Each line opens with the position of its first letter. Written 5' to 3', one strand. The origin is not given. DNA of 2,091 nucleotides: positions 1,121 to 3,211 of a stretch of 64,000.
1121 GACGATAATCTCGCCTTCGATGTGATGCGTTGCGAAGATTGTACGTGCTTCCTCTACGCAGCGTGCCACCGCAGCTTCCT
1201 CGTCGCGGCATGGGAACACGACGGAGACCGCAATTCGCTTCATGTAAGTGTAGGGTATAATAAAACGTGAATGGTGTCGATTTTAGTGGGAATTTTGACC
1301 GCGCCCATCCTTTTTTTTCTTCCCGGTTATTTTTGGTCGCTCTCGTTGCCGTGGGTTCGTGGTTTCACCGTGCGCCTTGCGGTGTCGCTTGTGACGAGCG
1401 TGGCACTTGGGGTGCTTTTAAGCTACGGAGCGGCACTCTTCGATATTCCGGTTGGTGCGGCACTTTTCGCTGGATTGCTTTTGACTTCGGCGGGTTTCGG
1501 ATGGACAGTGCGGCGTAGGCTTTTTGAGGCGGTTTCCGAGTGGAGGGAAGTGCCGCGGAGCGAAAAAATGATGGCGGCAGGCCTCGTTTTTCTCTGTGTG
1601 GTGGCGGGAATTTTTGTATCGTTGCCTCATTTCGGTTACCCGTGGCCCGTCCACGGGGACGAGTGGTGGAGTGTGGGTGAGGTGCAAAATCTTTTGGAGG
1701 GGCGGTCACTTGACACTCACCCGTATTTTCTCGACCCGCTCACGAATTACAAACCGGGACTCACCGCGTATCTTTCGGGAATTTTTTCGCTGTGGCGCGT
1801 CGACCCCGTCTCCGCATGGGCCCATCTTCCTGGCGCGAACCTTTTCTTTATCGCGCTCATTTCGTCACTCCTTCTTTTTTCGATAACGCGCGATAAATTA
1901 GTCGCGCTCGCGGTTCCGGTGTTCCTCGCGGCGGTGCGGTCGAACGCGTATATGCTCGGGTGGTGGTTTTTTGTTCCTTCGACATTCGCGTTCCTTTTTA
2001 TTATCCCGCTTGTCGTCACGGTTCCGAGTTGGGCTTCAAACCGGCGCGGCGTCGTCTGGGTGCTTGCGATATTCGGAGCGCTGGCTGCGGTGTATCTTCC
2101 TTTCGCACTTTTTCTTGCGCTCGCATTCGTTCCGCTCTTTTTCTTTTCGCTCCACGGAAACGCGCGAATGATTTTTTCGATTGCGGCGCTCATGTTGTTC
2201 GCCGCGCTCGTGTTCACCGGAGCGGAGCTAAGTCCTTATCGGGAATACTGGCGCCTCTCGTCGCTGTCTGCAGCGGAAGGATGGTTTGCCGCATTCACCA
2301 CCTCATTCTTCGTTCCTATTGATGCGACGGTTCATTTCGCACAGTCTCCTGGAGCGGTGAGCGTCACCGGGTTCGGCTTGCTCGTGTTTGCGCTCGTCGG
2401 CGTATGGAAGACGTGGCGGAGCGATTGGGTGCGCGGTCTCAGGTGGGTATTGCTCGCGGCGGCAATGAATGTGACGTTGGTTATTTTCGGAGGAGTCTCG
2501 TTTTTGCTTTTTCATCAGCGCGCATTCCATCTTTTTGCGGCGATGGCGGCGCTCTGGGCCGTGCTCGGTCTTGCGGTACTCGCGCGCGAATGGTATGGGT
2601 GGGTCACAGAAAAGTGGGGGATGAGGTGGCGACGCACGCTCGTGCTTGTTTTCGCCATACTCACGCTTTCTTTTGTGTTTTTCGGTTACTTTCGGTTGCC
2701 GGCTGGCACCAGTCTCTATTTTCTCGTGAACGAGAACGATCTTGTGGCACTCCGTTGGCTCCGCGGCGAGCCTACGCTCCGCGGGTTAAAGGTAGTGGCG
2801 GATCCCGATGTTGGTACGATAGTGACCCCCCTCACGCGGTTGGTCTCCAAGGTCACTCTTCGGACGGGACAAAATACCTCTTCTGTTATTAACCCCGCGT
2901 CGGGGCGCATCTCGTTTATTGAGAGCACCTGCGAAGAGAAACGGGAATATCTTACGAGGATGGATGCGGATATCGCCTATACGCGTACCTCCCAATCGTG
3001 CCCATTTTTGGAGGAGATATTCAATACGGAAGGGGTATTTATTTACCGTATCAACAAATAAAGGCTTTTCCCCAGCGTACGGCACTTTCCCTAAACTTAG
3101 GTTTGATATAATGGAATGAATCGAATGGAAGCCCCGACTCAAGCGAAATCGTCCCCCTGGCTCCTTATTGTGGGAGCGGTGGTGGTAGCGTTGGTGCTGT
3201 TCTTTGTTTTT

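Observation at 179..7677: Protein-glycosylation-like locus: GT2 polyprenyl-P-sugar synthase and GT-C membrane transferase upstream of a 1200-aa FN3-rich, sequon-rich surface protein bracketed by two degenerate CuA-type cupredoxin paralogs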

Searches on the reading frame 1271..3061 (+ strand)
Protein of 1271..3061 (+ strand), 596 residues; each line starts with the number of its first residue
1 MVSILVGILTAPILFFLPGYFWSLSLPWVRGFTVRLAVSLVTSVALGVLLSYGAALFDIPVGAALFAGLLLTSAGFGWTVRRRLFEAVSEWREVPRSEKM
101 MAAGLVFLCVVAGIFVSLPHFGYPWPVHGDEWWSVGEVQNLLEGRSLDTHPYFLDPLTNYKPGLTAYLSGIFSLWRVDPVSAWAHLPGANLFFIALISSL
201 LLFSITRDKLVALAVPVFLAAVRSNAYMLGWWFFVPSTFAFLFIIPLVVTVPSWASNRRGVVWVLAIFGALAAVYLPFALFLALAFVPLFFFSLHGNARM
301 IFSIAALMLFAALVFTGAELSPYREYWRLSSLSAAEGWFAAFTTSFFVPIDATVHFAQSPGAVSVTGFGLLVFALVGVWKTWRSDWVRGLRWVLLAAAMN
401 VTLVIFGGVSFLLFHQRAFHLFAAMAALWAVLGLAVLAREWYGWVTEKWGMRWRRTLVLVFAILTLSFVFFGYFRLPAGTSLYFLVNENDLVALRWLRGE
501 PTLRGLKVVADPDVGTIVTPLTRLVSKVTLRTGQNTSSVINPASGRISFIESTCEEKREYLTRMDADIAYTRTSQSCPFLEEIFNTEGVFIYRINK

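Call 3: search_protein_families(library=pfam, proteins=[window:1271-3061:+], max_evalue=0.01)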
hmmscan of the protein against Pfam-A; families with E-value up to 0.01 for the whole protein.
window:1271-3061:+ (596 aa): 1 family
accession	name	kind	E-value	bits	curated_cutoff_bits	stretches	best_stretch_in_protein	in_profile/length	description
PF20176.3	DUF6541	-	0.0014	17.4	29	1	14-116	3-104/646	Family of unknown function (DUF6541)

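Call 4: search_protein_families(library=ncbifam, proteins=[window:1271-3061:+], max_evalue=0.01)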
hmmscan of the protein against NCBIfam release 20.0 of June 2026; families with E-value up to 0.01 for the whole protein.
window:1271-3061:+ (596 aa): 0 families

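Call 11: search_solved_structures(query=window:1271-3061:+, max_evalue=10, show_alignments=2)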
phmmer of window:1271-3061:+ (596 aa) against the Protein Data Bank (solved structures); distinct sequences matched with E-value up to 10: 8.
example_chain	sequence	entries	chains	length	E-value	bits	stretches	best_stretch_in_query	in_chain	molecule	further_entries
5x03_A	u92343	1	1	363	0.19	13.5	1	512-589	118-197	HTH-type transcriptional regulatory protein GabR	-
5x03_B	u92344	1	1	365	0.19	13.5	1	512-589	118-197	HTH-type transcriptional regulatory protein GabR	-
8vxk_A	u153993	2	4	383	0.2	13.4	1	512-589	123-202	HTH-type transcriptional regulatory protein GabR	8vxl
6uxz_B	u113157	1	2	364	0.26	13.1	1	512-589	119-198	HTH-type transcriptional regulatory protein GabR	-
4n0b_A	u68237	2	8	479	0.29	12.9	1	512-589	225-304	HTH-type transcriptional regulatory protein GabR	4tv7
4mgr_A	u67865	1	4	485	0.29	12.9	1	512-589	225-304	HTH-type transcriptional regulatory protein GabR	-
4rf6_A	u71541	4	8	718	0.6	11.8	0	480-533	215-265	Arginine kinase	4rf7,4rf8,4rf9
5t4j_B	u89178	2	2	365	0.68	11.7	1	512-589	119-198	HTH-type transcriptional regulatory protein GabR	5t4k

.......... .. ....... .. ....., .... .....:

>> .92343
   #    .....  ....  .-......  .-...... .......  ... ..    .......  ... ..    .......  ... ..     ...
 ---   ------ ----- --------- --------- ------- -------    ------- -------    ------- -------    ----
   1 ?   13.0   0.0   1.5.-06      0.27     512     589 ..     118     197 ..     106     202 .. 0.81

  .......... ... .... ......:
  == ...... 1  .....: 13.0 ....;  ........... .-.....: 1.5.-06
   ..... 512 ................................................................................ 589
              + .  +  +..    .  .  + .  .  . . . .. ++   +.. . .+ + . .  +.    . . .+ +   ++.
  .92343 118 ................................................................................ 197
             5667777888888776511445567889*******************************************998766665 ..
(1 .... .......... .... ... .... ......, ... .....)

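Call 12: find_homologous_proteins(query=window:1271-3061:+, max_evalue=0.001)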
Query window:1271-3061:+ (596 aa): 13 proteins with E <= 0.001 among 8000 candidates.
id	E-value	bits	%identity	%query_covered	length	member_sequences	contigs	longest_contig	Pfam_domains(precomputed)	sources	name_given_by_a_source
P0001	0.0e+0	1317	100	100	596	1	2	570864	-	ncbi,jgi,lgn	-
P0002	0.0e+0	1062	80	100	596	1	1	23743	-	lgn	-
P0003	3.7e-148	513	44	100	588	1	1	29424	-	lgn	-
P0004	2.1e-147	510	45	97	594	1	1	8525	-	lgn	-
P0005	1.3e-138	482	41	98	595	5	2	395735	-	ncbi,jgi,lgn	ncbi:MAG: hypothetical protein ABSF47_01385 [Minisyncoccia bacterium]|jgi:hypothetical protein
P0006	7.5e-135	469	40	96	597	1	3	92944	-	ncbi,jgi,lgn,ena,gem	-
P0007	6.4e-133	463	39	97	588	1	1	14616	-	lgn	-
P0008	1.3e-129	452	39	99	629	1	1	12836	-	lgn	-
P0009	5.0e-126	440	39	98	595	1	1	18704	-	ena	-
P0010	7.5e-126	439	39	99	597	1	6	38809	-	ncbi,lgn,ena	-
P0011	8.7e-124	433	39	98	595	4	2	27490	-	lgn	-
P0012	9.2e-103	363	35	98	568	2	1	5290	-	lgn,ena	-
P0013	4.0e-81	292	50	48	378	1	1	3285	-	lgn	-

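Call 16: find_encoding_contigs(protein=P0005, flank=10000, max_places=2)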
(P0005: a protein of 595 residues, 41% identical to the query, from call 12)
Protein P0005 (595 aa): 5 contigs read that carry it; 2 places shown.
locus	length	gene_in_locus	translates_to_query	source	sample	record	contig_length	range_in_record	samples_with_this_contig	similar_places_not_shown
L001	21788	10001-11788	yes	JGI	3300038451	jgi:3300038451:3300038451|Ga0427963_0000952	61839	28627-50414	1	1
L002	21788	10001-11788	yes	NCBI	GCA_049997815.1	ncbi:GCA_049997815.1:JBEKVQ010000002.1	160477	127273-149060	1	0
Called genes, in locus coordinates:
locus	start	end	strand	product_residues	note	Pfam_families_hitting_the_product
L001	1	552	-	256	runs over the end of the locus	PF01061:ABC2_membrane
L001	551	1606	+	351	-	PF13524:Glyco_trans_1_2, PF00534:Glycos_transf_1 (weak)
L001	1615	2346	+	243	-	PF01427:Peptidase_M15 (faint), PF02557:VanY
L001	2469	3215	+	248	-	-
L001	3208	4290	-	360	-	PF00657:Lipase_GDSL (faint), PF13472:Lipase_GDSL_2 (faint), PF16822:ALGX (weak)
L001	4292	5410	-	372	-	PF13439:Glyco_transf_4 (weak), PF20706:GT4-conflict, PF00534:Glycos_transf_1, PF13692:Glyco_trans_1_4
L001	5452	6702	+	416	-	-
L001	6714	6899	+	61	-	PF19451:DUF5989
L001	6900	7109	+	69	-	-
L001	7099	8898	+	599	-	PF02543:Carbam_trans_N, PF16861:Carbam_trans_C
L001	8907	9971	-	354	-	PF00535:Glycos_transf_2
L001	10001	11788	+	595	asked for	-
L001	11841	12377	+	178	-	PF13473:Cupredoxin_1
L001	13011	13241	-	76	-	-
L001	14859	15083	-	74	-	-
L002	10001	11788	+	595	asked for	-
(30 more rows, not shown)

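Call 17: find_encoding_contigs(protein=P0006, flank=10000, max_places=2)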
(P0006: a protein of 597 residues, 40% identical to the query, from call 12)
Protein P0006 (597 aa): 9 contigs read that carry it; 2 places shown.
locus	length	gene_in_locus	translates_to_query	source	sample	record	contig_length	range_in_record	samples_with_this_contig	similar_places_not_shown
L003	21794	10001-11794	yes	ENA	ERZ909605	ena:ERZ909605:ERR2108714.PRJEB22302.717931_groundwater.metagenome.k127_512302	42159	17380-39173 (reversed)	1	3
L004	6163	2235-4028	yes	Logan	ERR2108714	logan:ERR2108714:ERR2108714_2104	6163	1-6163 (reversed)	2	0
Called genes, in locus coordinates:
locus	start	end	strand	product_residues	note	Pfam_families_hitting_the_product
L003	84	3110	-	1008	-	PF00535:Glycos_transf_2, PF13641:Glyco_tranf_2_3, PF00534:Glycos_transf_1, PF20706:GT4-conflict, PF13692:Glyco_trans_1_4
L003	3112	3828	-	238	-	PF00005:ABC_tran, PF13304:AAA_21 (faint)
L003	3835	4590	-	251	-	PF01061:ABC2_membrane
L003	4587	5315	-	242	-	PF00535:Glycos_transf_2, PF10111:Glyco_tranf_2_2 (weak), PF13641:Glyco_tranf_2_3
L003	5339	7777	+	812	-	-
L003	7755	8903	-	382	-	PF13439:Glyco_transf_4, PF20706:GT4-conflict, PF00534:Glycos_transf_1, PF13692:Glyco_trans_1_4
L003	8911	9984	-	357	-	PF00535:Glycos_transf_2, PF13641:Glyco_tranf_2_3 (faint)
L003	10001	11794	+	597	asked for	-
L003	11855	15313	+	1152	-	PF18370:RGI_lyase (faint), PF00041:fn3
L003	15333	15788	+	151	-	-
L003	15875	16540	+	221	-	PF00932:LTD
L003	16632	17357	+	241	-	PF01797:Y1_Tnp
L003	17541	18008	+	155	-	PF06103:DUF948 (weak), PF06009: (weak)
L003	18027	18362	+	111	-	-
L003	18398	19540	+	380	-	PF01078:Mg_chelatase (faint), PF05496:RuvB_N, PF07724:AAA_2 (faint), PF13401:AAA_22 (faint), PF00004:AAA, PF07728:AAA_5, PF16193:AAA_assoc_2, PF12002:MgsA_C, +1 more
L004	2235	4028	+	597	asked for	-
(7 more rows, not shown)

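Call 19: find_encoding_contigs(protein=P0003, flank=10000, max_places=1)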
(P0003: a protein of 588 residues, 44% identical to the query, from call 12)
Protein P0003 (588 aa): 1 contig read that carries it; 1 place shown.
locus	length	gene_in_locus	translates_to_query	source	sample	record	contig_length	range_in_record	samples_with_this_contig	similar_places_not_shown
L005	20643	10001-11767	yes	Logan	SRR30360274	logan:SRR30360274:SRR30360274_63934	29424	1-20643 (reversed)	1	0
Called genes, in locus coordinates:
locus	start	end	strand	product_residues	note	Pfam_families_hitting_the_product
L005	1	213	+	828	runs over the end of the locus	-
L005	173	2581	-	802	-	PF00535:Glycos_transf_2, PF13641:Glyco_tranf_2_3, PF13632:Glyco_trans_2_3 (weak), PF20706:GT4-conflict (weak), PF00534:Glycos_transf_1, PF13692:Glyco_trans_1_4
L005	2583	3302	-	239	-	PF00005:ABC_tran, PF13304:AAA_21 (faint)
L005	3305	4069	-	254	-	PF01061:ABC2_membrane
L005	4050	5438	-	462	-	PF01501:Glyco_transf_8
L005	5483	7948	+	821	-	-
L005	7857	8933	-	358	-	PF13439:Glyco_transf_4, PF20706:GT4-conflict (weak), PF00534:Glycos_transf_1, PF13692:Glyco_trans_1_4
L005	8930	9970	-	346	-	PF00535:Glycos_transf_2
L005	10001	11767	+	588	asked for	-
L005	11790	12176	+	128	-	-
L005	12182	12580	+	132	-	-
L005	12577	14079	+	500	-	-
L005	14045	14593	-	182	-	PF01195:Pept_tRNA_hydro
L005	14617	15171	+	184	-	PF10502:Peptidase_S26, PF00717:Peptidase_S24 (faint)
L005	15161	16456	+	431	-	PF13393:tRNA-synt_His, PF00587:tRNA-synt_2b, PF13393:tRNA-synt_His, PF03129:HGTP_anticodon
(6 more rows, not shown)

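Call 20: find_encoding_contigs(protein=P0010, flank=10000, max_places=1)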
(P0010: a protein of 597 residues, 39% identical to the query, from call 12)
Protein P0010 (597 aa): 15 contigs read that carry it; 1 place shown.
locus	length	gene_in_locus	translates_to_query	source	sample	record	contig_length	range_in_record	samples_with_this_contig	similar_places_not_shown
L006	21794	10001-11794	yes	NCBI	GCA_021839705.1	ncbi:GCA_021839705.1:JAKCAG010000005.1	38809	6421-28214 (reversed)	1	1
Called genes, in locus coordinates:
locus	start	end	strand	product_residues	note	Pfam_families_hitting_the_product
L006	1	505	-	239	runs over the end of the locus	PF00005:ABC_tran, PF13304:AAA_21 (faint)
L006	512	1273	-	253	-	PF01061:ABC2_membrane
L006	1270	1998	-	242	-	PF00535:Glycos_transf_2, PF10111:Glyco_tranf_2_2 (weak), PF13641:Glyco_tranf_2_3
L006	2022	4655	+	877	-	PF19451:DUF5989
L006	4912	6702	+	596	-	PF02543:Carbam_trans_N, PF16861:Carbam_trans_C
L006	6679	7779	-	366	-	-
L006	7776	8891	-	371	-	PF13439:Glyco_transf_4, PF20706:GT4-conflict, PF00534:Glycos_transf_1, PF13692:Glyco_trans_1_4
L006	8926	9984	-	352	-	PF00535:Glycos_transf_2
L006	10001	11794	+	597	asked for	-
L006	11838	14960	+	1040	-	PF00041:fn3 (faint)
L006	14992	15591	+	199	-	PF13473:Cupredoxin_1 (weak)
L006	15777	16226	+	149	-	-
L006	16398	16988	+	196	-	PF20803:PaaX_M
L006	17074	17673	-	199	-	PF21176:RecR_HhH, PF13662:Toprim_4, PF21175:RecR_C (weak)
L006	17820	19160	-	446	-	PF00772:DnaB, PF03796:DnaB_C, PF13481:AAA_25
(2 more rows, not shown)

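Call 22: predict_structure(alignment_id=A1)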
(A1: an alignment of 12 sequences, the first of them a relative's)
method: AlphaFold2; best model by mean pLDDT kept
length: 596 residues; sequences in the alignment: 12
mean_pLDDT: 79.9   pTM: 0.83
mean pLDDT of the five models: 79.9, 78.1, 77.9, 76.6, 74.7
residues with pLDDT >= 90: 182; 70-90: 292; 50-70: 81; < 50: 41
segments of 3 or more residues with pLDDT < 50: 151-159, 355-357, 476-484, 529-545
pLDDT, mean of each block of 10 residues (from residue 1): 72 92 91 93 95 84 90 92 80 88 93 80 59 76 68 44 82 86 82 94 93 93 63 69 93 86 92 86 86 76 79 75 65 67 82 53 81 95 90 94 87 85 94 94 84 84 89 53 57 82 81 58 65 38 53 85 82 88 88 88
secondary structure, 60 per line:
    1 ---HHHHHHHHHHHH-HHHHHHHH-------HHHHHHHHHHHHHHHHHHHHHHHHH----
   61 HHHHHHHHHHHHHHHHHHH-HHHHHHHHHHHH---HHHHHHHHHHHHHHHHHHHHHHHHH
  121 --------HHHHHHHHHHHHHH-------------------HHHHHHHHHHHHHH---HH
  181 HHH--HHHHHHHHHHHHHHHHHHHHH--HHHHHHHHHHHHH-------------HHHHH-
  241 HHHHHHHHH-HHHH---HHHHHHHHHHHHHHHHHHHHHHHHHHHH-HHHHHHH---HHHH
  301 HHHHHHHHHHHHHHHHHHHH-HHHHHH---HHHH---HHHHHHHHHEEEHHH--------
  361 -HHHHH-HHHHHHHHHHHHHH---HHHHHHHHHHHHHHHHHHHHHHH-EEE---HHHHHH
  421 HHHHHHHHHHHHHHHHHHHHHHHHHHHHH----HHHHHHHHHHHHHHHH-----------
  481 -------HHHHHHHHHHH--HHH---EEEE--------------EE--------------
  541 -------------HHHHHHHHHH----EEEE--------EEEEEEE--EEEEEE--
elements in order: H4-15 H17-24 H32-56 H61-79 H81-92 H96-120 H129-142 H162-175 H179-183 H186-206 H209-221 H235-239 H241-249 H251-254 H258-285 H287-293 H297-320 H322-327 H331-334 H338-346 E347-349 H362-366 H368-381 H385-407 E409-411 H415-449 H454-469 H488-498 E507-510 H554-563 E568-571 E580-586 E589-594

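Call 37: search_solved_structures(query=A1, max_evalue=10, show_alignments=4)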
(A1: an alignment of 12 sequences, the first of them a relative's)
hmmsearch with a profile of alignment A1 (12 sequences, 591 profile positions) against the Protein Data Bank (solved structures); distinct sequences matched with E-value up to 10: 0.

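Call 38: search_protein_families(library=pfam, alignment_id=A1, max_evalue=1)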
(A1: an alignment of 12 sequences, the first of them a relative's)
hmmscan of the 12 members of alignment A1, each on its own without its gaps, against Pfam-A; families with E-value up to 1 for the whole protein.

A. member 1, P0001 (596 aa): 1 family
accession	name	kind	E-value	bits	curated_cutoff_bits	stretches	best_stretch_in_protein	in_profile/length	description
PF20176.3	DUF6541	-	0.0014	17.4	29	1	14-116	3-104/646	Family of unknown function (DUF6541)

B. families by the number of members that match (of 12 scanned): 2 families
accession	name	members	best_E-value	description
PF07760.16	DUF1616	2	0.03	Protein of unknown function (DUF1616)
PF20176.3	DUF6541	1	0.0014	Family of unknown function (DUF6541)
